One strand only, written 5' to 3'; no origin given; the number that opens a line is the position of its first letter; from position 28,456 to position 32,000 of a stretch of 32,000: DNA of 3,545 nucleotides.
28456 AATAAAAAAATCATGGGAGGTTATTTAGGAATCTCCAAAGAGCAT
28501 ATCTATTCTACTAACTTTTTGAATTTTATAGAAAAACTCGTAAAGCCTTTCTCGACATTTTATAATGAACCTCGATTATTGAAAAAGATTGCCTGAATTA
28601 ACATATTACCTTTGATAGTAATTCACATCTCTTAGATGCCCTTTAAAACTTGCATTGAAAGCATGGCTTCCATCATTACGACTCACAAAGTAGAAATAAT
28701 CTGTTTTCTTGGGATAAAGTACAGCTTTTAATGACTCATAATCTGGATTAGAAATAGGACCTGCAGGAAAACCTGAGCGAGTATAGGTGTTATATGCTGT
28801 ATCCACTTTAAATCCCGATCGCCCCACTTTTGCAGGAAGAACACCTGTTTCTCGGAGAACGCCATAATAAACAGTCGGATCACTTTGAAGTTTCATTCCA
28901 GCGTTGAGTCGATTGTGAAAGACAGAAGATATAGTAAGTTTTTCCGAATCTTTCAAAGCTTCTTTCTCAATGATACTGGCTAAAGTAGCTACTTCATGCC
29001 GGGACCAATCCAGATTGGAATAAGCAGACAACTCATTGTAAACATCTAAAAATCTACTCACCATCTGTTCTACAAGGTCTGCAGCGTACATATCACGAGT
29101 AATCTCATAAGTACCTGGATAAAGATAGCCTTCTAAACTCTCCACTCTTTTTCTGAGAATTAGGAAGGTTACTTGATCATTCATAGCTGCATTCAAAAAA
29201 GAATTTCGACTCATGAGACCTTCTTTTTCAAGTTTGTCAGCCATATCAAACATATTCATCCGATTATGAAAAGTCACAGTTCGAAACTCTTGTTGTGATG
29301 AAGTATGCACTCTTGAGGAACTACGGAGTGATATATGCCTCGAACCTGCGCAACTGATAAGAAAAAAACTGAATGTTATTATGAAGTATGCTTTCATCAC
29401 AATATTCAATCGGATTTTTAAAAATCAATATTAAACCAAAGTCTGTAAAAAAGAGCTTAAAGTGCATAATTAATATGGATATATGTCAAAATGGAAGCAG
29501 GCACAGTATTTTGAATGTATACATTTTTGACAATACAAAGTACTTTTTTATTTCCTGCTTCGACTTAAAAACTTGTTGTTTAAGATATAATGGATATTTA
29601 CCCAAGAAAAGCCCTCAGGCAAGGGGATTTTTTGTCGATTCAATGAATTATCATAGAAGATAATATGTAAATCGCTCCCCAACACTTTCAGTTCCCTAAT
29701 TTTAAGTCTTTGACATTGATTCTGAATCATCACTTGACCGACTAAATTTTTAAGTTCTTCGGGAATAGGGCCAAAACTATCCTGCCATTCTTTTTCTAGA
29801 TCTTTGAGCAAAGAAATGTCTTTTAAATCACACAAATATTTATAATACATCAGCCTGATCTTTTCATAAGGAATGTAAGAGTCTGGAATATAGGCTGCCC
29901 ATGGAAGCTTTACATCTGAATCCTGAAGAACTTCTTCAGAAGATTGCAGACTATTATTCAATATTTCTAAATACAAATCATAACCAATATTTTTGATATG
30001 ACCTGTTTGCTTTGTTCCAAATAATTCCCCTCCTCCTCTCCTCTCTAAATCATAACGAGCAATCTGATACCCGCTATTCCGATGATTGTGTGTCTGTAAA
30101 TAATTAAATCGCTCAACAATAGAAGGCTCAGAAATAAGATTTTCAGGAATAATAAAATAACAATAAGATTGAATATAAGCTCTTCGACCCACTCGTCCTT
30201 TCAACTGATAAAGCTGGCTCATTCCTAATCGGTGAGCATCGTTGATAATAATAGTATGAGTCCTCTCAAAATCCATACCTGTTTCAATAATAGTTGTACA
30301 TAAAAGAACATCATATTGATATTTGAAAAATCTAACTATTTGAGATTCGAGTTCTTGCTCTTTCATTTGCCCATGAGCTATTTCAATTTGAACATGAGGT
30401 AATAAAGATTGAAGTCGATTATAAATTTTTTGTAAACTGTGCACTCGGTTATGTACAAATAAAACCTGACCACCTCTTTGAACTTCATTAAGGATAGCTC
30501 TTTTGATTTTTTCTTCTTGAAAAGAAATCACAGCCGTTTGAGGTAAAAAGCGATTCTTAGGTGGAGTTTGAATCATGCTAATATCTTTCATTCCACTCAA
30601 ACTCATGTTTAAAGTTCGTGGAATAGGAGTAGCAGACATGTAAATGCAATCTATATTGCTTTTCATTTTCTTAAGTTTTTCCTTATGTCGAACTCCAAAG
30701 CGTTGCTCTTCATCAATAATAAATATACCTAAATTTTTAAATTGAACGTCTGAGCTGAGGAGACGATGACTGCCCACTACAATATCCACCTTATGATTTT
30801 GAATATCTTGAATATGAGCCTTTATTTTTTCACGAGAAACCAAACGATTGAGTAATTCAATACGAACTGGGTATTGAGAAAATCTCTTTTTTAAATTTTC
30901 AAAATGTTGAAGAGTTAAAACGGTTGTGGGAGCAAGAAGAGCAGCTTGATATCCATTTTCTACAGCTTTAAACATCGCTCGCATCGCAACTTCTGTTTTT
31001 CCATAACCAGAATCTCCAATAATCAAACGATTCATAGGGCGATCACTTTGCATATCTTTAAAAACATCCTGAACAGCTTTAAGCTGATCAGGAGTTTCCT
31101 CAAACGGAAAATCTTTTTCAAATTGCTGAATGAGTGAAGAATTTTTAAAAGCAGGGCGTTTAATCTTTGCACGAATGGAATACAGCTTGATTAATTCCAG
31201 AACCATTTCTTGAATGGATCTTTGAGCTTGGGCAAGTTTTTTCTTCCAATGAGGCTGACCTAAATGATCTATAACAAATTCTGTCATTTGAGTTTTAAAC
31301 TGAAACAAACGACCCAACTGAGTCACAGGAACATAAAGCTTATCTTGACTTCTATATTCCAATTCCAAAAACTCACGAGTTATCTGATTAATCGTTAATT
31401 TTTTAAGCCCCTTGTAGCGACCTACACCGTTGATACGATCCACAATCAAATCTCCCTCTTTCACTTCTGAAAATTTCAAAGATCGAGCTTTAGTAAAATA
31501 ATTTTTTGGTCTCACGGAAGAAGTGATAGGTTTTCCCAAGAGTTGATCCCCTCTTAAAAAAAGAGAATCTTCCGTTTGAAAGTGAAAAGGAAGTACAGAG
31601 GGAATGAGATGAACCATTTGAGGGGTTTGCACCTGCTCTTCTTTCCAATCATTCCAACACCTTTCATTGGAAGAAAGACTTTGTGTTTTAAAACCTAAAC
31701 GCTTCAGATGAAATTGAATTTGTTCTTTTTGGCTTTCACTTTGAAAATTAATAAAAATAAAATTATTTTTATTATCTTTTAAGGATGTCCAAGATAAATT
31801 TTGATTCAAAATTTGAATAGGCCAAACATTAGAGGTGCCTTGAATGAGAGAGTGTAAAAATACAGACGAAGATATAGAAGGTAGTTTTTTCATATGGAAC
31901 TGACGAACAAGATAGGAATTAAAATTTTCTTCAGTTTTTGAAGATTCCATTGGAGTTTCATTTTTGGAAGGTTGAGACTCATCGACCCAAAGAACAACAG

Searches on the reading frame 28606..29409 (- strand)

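Call 16: search_protein_families(library=ncbifam, proteins=[window:28606-29409:-], max_evalue=0.00001)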
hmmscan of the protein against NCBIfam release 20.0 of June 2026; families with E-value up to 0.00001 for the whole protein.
window:28606-29409:- (267 aa): 2 families
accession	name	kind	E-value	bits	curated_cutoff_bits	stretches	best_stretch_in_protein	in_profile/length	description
TIGR00247.1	TIGR00247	hypoth_equivalog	6e-51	173.5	103.4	1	69-265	141-340/347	endolytic transglycosylase MltG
NF007619.0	PRK10270.1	equivalog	4e-35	121.4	532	1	86-265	151-330/340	cell division protein YceG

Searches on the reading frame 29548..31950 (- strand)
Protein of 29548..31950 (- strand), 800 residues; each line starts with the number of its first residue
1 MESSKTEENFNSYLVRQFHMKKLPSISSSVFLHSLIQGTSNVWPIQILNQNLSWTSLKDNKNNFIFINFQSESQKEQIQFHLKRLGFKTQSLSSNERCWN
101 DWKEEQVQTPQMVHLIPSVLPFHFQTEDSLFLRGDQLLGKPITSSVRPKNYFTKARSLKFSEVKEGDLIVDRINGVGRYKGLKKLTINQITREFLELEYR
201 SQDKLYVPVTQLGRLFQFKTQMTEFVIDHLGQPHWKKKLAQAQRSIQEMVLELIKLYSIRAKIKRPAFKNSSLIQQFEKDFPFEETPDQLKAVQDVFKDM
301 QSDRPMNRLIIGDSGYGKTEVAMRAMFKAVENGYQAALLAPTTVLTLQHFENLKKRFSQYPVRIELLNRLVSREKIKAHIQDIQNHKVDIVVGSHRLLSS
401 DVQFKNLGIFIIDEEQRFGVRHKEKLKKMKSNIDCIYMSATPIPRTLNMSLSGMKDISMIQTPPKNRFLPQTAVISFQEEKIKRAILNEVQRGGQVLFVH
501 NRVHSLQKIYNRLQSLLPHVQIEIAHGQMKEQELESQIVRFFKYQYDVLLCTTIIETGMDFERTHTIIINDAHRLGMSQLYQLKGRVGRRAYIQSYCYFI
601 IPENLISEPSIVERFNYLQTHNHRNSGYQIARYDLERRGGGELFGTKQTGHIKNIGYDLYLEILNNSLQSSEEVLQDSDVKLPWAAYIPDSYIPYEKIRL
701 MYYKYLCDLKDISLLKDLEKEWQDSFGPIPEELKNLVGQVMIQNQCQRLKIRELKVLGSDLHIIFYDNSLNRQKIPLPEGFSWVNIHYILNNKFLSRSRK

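Call 16: search_protein_families(library=ncbifam, proteins=[window:29548-31950:-], max_evalue=0.00001)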
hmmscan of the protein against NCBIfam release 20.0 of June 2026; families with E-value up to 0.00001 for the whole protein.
window:29548-31950:- (800 aa): 23 families
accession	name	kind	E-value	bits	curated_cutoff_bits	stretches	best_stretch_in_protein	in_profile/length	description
TIGR00580.2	mfd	equivalog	8.7e-229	762.3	800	1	58-755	223-907/907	transcription-repair coupling factor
NF007966.0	PRK10689.1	equivalog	2.4e-163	545.5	1329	1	159-756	473-1080/1148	transcription-repair coupling factor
NF008168.0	PRK10917.2-2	equivalog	3.6e-113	379.4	718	1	158-675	232-763/795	ATP-dependent DNA helicase RecG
TIGR00643.1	recG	equivalog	3.7e-108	362.9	659.4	1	171-652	118-608/629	ATP-dependent DNA helicase RecG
NF008165.0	PRK10917.1-3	equivalog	7.2e-108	361.9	711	1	180-653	157-636/692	ATP-dependent DNA helicase RecG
NF008170.0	PRK10917.2-4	equivalog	1.1e-95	321.3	975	1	181-651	295-770/826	ATP-dependent DNA helicase RecG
NF008163.0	PRK10917.1-1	equivalog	4.8e-87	292.9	796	1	236-653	216-644/692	ATP-dependent DNA helicase RecG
NF008164.0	PRK10917.1-2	equivalog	8.5e-83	278.8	785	1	236-651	229-645/704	ATP-dependent DNA helicase RecG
NF008166.0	PRK10917.1-4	equivalog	8.8e-79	265.4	864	1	262-651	248-655/705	ATP-dependent DNA helicase RecG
NF008167.0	PRK10917.2-1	equivalog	1.1e-73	248.6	995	1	267-654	267-689/744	ATP-dependent DNA helicase RecG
NF008169.0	PRK10917.2-3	equivalog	1.9e-61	208.4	555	1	179-651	126-582/610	ATP-dependent DNA helicase RecG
NF004066.1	PRK05580.1-3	equivalog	1.4e-20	73.2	813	1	163-481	129-453/788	primosomal protein N'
TIGR00595.1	priA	equivalog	7.5e-19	67.7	230.35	1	309-484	1-183/509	replication restart helicase PriA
NF004070.0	PRK05580.2-2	equivalog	5e-15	54.7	921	1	216-483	133-400/729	primosomal protein N'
NF004069.0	PRK05580.2-1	equivalog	7e-15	54.5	767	1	196-439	15-254/612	primosomal protein N'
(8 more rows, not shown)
